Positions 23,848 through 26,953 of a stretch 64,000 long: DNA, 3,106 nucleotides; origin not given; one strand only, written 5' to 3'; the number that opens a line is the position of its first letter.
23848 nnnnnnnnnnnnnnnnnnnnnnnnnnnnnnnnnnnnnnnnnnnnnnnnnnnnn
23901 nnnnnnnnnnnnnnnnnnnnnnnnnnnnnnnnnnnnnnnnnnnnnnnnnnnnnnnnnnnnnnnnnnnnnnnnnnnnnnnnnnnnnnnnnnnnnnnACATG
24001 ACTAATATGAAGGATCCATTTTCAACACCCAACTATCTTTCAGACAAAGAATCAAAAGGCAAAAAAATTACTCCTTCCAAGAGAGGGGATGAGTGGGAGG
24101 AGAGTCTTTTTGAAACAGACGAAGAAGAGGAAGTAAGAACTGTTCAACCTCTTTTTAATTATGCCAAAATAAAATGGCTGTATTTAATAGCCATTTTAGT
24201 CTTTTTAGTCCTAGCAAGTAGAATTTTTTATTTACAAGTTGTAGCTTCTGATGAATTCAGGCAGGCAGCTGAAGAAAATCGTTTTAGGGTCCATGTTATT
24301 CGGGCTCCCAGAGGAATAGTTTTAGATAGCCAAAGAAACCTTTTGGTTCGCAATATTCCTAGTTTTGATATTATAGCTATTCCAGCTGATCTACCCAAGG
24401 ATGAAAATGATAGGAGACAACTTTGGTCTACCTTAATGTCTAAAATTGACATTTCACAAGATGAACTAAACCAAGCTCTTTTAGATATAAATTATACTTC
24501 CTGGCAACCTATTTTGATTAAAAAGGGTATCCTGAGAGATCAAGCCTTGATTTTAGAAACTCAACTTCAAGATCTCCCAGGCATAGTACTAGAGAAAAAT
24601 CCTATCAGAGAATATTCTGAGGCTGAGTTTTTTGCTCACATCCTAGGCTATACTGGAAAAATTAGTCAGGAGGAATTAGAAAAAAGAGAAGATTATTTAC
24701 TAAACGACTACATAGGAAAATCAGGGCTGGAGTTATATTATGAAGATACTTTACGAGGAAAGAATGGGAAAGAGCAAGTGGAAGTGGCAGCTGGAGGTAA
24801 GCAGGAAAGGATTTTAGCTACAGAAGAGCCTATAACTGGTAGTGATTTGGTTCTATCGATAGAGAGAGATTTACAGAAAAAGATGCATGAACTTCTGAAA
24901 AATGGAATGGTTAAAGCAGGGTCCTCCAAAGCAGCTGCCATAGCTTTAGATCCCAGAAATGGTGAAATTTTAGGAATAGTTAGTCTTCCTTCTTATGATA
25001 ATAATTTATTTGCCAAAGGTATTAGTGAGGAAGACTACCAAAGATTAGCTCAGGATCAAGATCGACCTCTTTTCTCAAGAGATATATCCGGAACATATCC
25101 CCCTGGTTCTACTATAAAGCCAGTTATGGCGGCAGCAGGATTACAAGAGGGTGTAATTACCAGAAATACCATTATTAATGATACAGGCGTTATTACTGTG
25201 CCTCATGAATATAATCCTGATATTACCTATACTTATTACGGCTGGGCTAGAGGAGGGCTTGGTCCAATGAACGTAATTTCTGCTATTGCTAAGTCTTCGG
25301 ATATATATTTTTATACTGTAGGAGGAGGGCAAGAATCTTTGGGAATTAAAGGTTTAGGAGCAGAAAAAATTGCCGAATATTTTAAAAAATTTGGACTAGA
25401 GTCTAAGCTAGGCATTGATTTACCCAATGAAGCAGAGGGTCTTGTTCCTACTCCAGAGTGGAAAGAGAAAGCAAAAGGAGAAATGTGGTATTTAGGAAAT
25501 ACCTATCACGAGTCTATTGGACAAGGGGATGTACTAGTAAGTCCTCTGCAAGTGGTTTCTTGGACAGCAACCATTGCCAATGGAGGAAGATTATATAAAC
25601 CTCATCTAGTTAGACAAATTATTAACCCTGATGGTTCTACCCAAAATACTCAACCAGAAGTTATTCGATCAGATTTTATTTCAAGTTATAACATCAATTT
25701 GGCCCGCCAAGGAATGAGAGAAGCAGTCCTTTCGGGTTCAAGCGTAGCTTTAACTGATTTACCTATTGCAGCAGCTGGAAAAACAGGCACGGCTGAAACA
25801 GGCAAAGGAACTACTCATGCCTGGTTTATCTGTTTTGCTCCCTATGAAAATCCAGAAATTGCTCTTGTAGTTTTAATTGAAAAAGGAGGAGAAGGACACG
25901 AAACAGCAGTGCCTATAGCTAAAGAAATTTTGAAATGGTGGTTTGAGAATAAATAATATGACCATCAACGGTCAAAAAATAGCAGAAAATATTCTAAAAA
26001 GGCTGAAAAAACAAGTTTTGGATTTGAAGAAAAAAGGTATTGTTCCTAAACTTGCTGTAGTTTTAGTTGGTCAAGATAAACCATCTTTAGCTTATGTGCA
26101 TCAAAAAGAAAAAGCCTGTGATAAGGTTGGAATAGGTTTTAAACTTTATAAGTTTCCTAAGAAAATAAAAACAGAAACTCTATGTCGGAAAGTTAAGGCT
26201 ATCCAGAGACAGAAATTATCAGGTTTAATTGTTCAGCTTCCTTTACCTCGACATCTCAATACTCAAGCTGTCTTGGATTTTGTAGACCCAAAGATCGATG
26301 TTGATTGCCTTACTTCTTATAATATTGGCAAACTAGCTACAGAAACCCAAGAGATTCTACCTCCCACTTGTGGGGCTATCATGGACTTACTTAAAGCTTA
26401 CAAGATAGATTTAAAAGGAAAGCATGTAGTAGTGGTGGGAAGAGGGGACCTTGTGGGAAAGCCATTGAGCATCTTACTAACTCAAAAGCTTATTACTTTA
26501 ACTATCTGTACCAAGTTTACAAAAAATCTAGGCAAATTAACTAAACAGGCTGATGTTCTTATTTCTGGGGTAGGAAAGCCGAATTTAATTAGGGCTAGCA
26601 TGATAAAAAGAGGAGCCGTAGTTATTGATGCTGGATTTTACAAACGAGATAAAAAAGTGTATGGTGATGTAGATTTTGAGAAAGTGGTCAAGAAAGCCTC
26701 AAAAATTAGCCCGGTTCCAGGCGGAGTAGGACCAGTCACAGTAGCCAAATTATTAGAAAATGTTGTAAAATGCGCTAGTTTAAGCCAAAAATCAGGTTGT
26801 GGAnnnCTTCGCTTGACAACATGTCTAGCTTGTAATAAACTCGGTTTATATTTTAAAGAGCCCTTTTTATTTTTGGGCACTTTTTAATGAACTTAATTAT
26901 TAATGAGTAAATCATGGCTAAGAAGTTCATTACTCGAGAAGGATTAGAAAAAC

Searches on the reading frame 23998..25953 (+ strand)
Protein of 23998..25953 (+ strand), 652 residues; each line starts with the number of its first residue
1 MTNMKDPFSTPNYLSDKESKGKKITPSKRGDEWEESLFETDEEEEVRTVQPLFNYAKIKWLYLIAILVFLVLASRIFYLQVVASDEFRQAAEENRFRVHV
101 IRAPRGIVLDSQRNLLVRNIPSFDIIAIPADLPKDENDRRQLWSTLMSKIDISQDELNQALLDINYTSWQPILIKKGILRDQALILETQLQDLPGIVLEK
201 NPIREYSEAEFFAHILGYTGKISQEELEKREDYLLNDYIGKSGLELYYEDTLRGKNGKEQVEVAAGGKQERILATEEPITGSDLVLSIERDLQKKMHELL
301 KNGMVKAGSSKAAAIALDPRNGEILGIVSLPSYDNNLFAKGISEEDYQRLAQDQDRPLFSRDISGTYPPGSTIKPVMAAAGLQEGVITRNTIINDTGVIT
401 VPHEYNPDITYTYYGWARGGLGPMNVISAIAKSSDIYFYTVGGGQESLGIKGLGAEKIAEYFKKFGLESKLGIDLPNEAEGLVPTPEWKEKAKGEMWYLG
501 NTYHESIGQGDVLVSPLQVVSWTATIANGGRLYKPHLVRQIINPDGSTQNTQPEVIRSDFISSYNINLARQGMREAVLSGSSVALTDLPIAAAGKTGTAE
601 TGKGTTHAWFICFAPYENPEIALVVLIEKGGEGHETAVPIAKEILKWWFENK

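Call 102: search_protein_families(library=pfam, proteins=[window:23998-25953:+], max_evalue=0.001)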
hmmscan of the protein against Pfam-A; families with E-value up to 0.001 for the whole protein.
window:23998-25953:+ (652 aa): 2 families
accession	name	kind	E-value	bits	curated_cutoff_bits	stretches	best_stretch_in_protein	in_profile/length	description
PF00905.27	Transpeptidase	-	5.6e-62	210.1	22.1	1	313-646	2-299/299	Penicillin binding protein transpeptidase domain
PF03717.20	PBP_dimer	-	1.4e-43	149.9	24.4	1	101-270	2-176/180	Penicillin-binding Protein dimerisation domain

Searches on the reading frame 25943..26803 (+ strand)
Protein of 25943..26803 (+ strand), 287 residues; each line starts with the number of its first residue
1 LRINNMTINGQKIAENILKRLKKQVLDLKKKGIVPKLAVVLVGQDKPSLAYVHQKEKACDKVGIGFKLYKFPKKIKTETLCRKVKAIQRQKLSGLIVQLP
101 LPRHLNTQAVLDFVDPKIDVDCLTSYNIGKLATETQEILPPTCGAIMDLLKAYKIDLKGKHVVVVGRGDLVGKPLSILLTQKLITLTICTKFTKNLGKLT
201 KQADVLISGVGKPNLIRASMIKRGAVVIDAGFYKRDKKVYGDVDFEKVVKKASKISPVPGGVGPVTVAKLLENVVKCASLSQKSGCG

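Call 102: search_protein_families(library=pfam, proteins=[window:25943-26803:+], max_evalue=0.001)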
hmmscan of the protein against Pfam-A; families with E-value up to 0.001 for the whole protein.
window:25943-26803:+ (287 aa): 2 families
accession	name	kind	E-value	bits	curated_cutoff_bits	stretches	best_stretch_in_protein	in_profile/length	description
PF02882.25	THF_DHG_CYH_C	-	2.9e-58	196.1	27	1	125-279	2-157/160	Tetrahydrofolate dehydrogenase/cyclohydrolase, NAD(P)-binding domain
PF00763.28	THF_DHG_CYH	-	1e-31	110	32.8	1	8-121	1-115/115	Tetrahydrofolate dehydrogenase/cyclohydrolase, catalytic domain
